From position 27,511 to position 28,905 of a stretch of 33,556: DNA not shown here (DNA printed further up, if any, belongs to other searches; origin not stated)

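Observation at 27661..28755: Uncharacterised P-loop-like protein locked into the arg operon: candidate non-orthologous N-acyl-glutamate synthase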

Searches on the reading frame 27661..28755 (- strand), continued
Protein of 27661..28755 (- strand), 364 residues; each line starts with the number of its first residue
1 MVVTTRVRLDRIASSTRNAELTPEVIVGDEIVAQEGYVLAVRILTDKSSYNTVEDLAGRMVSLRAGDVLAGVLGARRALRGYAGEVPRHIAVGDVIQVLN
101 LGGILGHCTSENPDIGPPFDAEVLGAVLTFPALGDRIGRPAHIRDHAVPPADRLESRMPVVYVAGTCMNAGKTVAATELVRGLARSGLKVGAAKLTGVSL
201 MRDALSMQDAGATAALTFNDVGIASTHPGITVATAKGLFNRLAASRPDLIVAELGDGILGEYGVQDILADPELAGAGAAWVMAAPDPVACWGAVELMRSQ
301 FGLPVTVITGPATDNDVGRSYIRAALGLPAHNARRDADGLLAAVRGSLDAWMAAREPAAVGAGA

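Call 70: get_annotated_region(hit=H4, flank=5000)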
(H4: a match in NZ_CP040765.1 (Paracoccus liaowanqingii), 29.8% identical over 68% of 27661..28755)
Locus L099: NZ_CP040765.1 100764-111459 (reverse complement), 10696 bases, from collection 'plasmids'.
description: Paracoccus liaowanqingii strain 2251 plasmid unnamed1, complete sequence
organism: Paracoccus liaowanqingii (NCBI taxid 2560053)
taxonomy: Bacteria; Pseudomonadota; Alphaproteobacteria; Rhodobacterales; Paracoccaceae; Paracoccus; Paracoccus liaowanqingii
host: -; source: Tibetan antelope,cell culture,feces; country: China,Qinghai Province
typing (MOB-suite, as given by PLSDB): non-mobilizable
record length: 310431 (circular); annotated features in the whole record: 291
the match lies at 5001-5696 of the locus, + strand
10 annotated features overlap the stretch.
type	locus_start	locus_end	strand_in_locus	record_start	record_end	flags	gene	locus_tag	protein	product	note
CDS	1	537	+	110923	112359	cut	-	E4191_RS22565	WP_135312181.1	IS1182 family transposase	-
CDS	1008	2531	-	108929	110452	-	-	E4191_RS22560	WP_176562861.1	S8 family serine peptidase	GO:0006508 - proteolysis [Evidence IEA]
CDS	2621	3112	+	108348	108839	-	-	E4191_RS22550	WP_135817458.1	RNA polymerase sigma factor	GO:0006352 - DNA-templated transcription initiation [Evidence IEA]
CDS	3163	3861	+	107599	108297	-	-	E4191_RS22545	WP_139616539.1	hypothetical protein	-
CDS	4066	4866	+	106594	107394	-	-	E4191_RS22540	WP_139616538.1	alpha/beta hydrolase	-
CDS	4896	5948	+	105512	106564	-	-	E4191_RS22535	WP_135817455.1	dethiobiotin synthase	-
CDS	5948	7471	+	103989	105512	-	-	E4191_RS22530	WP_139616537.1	ABC transporter transmembrane domain-containing protein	GO:0055085 - transmembrane transport [Evidence IEA]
CDS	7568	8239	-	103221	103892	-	-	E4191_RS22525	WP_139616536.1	response regulator transcription factor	GO:0000160 - phosphorelay signal transduction system [Evidence IEA]; GO:0006355 - regulation of DNA-templated ...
CDS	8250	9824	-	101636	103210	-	-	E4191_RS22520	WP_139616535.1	ATP-binding protein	-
CDS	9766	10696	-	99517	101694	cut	-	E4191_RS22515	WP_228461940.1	peptidase domain-containing ABC transporter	-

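Call 71: search_protein_families(library=pfam, proteins=[L097:4842-5939:+, L098:4866-5894:+, L099:4896-5948:+], max_evalue=0.01)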
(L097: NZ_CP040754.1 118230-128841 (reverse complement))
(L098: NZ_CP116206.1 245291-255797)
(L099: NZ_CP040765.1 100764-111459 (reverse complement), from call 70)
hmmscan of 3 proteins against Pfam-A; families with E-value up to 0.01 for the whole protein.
L097:4842-5939:+ (365 aa): 4 families
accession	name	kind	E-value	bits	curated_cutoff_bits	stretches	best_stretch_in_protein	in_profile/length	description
PF01656.29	CbiA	-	0.00097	19.5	25.4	1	156-190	1-35/125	CobQ/CobB/MinD/ParA nucleotide binding domain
PF03205.20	MobB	-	0.0014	18.9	26.6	1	156-195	2-40/133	Molybdopterin guanine dinucleotide synthesis protein B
PF12146.15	Hydrolase_4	-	0.0036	17.1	27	0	170-214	19-63/239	Serine aminopeptidase, S33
PF07755.17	DUF1611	-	0.0056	16.5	25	1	152-196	11-55/201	Domain of unknown function (DUF1611_C) P-loop domain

L098:4866-5894:+ (342 aa): 4 families
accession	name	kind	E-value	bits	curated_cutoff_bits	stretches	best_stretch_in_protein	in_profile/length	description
PF07755.17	DUF1611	-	7.7e-05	22.6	25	1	142-202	9-68/201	Domain of unknown function (DUF1611_C) P-loop domain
PF13500.12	AAA_26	-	0.00057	20.2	27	1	147-193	2-48/198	AAA domain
PF01656.29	CbiA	-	0.0062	16.9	25.4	0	149-188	2-41/125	CobQ/CobB/MinD/ParA nucleotide binding domain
PF03205.20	MobB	-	0.0066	16.8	26.6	0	149-202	3-60/133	Molybdopterin guanine dinucleotide synthesis protein B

L099:4896-5948:+ (350 aa): 2 families
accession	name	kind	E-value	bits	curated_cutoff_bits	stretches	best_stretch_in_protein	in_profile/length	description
PF07755.17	DUF1611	-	0.00068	19.5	25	1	146-189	8-51/201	Domain of unknown function (DUF1611_C) P-loop domain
PF01656.29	CbiA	-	0.0017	18.8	25.4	1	153-235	1-60/125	CobQ/CobB/MinD/ParA nucleotide binding domain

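Call 74: search_dna_similar(query=window:27661-28755:-, collection=phages, mode=protein, max_evalue=0.01, max_rows=10)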
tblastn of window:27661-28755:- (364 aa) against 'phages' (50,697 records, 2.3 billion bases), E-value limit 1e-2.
Records with a match: 1; places in all: 1; records where one place covers at least 80% of the query: 0.
Best place of each record, by identity: <60% 1.
By first word of the organism name: Bacteriophage 1.
By host as written in the record: - 1.
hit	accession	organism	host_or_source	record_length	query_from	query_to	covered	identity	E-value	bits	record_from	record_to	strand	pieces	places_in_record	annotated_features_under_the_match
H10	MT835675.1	Bacteriophage sp.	human fecal samples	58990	24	273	69%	30.1%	2e-8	62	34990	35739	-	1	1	record has no annotation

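Call 76: find_encoding_contigs(protein=P0398, flank=9000, max_places=1)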
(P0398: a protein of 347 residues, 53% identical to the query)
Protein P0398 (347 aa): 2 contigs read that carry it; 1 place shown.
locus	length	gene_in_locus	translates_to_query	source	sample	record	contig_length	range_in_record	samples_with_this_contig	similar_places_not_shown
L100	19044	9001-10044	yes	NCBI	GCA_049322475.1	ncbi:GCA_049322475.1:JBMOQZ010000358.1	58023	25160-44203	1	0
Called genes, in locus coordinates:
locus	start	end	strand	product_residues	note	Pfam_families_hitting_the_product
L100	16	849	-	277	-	-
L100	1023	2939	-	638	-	-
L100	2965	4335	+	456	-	-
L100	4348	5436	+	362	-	PF03462:PCRF, PF16326:ABC_tran_CTD (faint), PF00472:RF-1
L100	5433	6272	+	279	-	PF17827:PrmC_N, PF05175:MTS, PF06325:PrmA (weak), PF13847:Methyltransf_31 (weak), PF08242:Methyltransf_12 (weak), PF13649:Methyltransf_25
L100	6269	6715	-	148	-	PF02566:OsmC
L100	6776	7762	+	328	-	PF00174:Oxidored_molyb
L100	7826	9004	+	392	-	PF00764:Arginosuc_synth, PF20979:Arginosuc_syn_C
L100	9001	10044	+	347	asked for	-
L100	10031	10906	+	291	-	PF01118:Semialdhyde_dh, PF22698:Semialdhyde_dhC_1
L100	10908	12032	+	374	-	PF00202:Aminotran_3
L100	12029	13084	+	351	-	PF02729:OTCace_N, PF00185:OTCace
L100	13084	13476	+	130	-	PF14078:DUF4259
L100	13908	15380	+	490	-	PF09992:NAGPA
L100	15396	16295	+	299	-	PF00696:AA_kinase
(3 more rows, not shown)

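Call 77: find_encoding_contigs(protein=P0407, flank=9000, max_places=1)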
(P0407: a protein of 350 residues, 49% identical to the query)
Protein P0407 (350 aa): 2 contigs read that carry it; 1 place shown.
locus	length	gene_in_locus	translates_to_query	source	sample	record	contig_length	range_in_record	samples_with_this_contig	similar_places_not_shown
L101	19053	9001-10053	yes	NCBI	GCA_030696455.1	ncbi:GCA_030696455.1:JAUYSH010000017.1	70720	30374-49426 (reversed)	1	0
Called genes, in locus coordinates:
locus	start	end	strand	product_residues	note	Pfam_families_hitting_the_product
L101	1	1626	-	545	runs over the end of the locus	-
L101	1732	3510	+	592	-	PF01751:Toprim, PF01131:Topoisom_bac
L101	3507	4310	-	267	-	PF08534:Redoxin (weak)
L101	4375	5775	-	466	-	PF13231:PMT_2 (weak)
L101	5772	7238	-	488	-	-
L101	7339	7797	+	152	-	PF01316:Arg_repressor, PF02863:Arg_repressor_C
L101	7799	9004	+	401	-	PF00764:Arginosuc_synth, PF20979:Arginosuc_syn_C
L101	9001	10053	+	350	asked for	-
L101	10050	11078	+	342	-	PF01118:Semialdhyde_dh, PF02774:Semialdhyde_dhC, PF22698:Semialdhyde_dhC_1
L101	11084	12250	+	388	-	PF00202:Aminotran_3, PF00155:Aminotran_1_2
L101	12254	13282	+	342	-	PF02729:OTCace_N, PF00185:OTCace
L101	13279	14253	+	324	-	PF00696:AA_kinase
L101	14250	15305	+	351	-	PF01546:Peptidase_M20, PF07687:M20_dimer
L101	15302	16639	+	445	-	PF00206:Lyase_1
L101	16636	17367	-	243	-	PF01797:Y1_Tnp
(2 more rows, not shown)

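Call 78: find_encoding_contigs(protein=P0310, flank=9000, max_places=1)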
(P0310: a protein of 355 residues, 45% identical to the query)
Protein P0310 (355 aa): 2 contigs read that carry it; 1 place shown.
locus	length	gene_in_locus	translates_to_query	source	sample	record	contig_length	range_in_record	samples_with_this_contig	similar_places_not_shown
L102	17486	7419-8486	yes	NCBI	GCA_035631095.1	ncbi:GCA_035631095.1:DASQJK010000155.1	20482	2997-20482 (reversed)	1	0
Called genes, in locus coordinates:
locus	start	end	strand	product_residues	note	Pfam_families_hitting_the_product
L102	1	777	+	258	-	PF02806:Alpha-amylase_C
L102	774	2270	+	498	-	PF03065:Glyco_hydro_57, PF12055:DUF3536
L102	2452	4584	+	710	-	PF11897:DUF3417, PF00343:Phosphorylase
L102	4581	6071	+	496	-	PF02446:Glyco_hydro_77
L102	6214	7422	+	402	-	PF00764:Arginosuc_synth, PF20979:Arginosuc_syn_C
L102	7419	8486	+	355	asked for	-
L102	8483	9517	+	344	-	PF01118:Semialdhyde_dh, PF22698:Semialdhyde_dhC_1, PF02774:Semialdhyde_dhC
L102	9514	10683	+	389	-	PF00202:Aminotran_3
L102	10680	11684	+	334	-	PF02729:OTCace_N, PF00185:OTCace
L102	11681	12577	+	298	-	PF00696:AA_kinase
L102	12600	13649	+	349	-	PF01546:Peptidase_M20, PF07687:M20_dimer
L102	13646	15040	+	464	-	PF00206:Lyase_1, PF14698:ASL_C2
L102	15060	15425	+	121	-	PF00903:Glyoxalase, PF18029:Glyoxalase_6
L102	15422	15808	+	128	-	PF00903:Glyoxalase, PF18029:Glyoxalase_6 (weak)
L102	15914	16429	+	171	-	PF07883:Cupin_2 (weak)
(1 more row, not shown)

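Call 79: find_encoding_contigs(protein=P0324, flank=9000, max_places=1)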
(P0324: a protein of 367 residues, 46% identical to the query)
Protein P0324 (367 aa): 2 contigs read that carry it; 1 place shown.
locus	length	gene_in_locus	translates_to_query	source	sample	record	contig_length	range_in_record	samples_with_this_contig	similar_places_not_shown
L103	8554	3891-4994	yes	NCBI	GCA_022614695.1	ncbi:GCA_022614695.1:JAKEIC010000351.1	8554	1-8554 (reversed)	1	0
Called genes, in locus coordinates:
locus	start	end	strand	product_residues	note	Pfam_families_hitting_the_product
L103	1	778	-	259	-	PF01379:Porphobil_deam, PF03900:Porphobil_deamC (weak)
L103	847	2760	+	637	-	PF13646:HEAT_2 (faint), PF02335:Cytochrom_C552 (faint), PF09699:Paired_CXXCH_1 (faint), PF14522:Cytochrome_C7 (faint), PF14537:Cytochrom_c3_2 (faint), PF13435:Cytochrome_C554 (faint)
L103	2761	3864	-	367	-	-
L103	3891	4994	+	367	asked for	-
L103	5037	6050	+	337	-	PF01118:Semialdhyde_dh, PF22698:Semialdhyde_dhC_1, PF02774:Semialdhyde_dhC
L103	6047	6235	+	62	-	-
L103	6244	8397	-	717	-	PF13185:GAF_2, PF01590:GAF, PF13492:GAF_3, PF00512:HisKA, PF02518:HATPase_c, PF00072:Response_reg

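Call 81: find_homologous_proteins(query=L081:7860-9881:+, max_evalue=1e-20)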
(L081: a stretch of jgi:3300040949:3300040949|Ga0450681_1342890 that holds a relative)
Query L081:7860-9881:+ (673 aa): 24 proteins with E <= 1e-20 among 8000 candidates.
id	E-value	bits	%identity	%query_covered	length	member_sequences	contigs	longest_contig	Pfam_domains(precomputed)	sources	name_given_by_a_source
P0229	0.0e+0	1354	100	93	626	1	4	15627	PF00696.34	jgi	jgi:acetylglutamate kinase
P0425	6.0e-99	351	53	50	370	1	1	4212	-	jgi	jgi:hypothetical protein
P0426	2.7e-61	226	42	47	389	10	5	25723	-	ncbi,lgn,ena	-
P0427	1.4e-54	204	41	50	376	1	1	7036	-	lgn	-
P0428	3.4e-52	196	40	53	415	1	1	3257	-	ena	-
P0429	2.1e-51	193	39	51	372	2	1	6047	-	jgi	jgi:hypothetical protein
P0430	7.3e-51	192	39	52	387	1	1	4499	-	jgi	jgi:hypothetical protein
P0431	1.2e-50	191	39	51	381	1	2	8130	-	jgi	-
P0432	2.0e-49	187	40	46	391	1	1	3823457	-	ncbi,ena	-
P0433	2.4e-48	183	42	47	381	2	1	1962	-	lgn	-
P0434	3.2e-48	183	39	50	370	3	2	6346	-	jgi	jgi:hypothetical protein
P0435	7.9e-48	182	38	49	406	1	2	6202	-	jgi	jgi:hypothetical protein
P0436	1.3e-47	181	39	50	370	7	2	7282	-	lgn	-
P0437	2.8e-47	180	38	50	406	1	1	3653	-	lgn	-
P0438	6.6e-46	175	39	52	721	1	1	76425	PF22698.2,PF01118.31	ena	-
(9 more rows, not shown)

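Call 82: find_encoding_contigs(protein=P0432, flank=10000, max_places=2)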
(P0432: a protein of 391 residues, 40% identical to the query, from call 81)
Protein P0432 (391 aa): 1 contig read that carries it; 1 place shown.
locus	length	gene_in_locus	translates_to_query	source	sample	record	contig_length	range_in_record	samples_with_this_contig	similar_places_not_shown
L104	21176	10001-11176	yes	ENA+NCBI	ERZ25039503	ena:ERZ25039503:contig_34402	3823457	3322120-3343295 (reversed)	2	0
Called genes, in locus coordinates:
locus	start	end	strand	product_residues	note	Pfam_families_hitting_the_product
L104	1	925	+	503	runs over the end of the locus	PF00282:Pyridoxal_deC, PF01212:Beta_elim_lyase (weak)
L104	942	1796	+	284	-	PF02567:PhzC-PhzF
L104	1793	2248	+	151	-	PF00583:Acetyltransf_1, PF13673:Acetyltransf_10, PF13508:Acetyltransf_7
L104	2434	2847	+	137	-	-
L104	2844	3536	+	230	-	PF00702:Hydrolase, PF12710:HAD (weak), PF13419:HAD_2, PF13242:Hydrolase_like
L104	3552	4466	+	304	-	PF00491:Arginase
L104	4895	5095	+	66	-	PF12867:DinB_2 (weak)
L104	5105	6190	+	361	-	PF00126:HTH_1, PF03466:LysR_substrate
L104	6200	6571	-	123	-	PF04342:DMT_6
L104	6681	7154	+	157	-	-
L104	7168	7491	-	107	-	PF13490:zf-HC2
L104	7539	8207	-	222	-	PF07638:Sigma70_ECF (faint), PF04542:Sigma70_r2, PF08281:Sigma70_r4_2, PF04545:Sigma70_r4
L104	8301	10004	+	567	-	PF01316:Arg_repressor, PF02863:Arg_repressor_C, PF00764:Arginosuc_synth, PF20979:Arginosuc_syn_C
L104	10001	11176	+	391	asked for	-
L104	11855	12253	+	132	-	PF02774:Semialdhyde_dhC (weak), PF22698:Semialdhyde_dhC_1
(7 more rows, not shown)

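Call 93: search_solved_structures(query=L098:4866-5894:+, max_evalue=10, show_alignments=5)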
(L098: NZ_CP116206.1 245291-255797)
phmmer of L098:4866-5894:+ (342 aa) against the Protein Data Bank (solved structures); distinct sequences matched with E-value up to 10: 6.
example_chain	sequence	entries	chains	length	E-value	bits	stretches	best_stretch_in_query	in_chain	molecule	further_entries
3gew_D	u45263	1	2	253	0.38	13.3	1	59-141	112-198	K88 fimbrial protein AD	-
3gea_A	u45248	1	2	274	0.44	13.1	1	59-141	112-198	K88 fimbrial protein AD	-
3ggh_A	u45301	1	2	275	0.45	13.1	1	59-141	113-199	K88 fimbrial protein AD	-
4wei_A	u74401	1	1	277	0.45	13.1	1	59-141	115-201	K88 fimbrial protein AD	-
4weu_A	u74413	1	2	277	0.45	13.1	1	59-141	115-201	K88 fimbrial protein AD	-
1ze3_H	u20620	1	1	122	1.2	11.7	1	152-223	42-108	FimH protein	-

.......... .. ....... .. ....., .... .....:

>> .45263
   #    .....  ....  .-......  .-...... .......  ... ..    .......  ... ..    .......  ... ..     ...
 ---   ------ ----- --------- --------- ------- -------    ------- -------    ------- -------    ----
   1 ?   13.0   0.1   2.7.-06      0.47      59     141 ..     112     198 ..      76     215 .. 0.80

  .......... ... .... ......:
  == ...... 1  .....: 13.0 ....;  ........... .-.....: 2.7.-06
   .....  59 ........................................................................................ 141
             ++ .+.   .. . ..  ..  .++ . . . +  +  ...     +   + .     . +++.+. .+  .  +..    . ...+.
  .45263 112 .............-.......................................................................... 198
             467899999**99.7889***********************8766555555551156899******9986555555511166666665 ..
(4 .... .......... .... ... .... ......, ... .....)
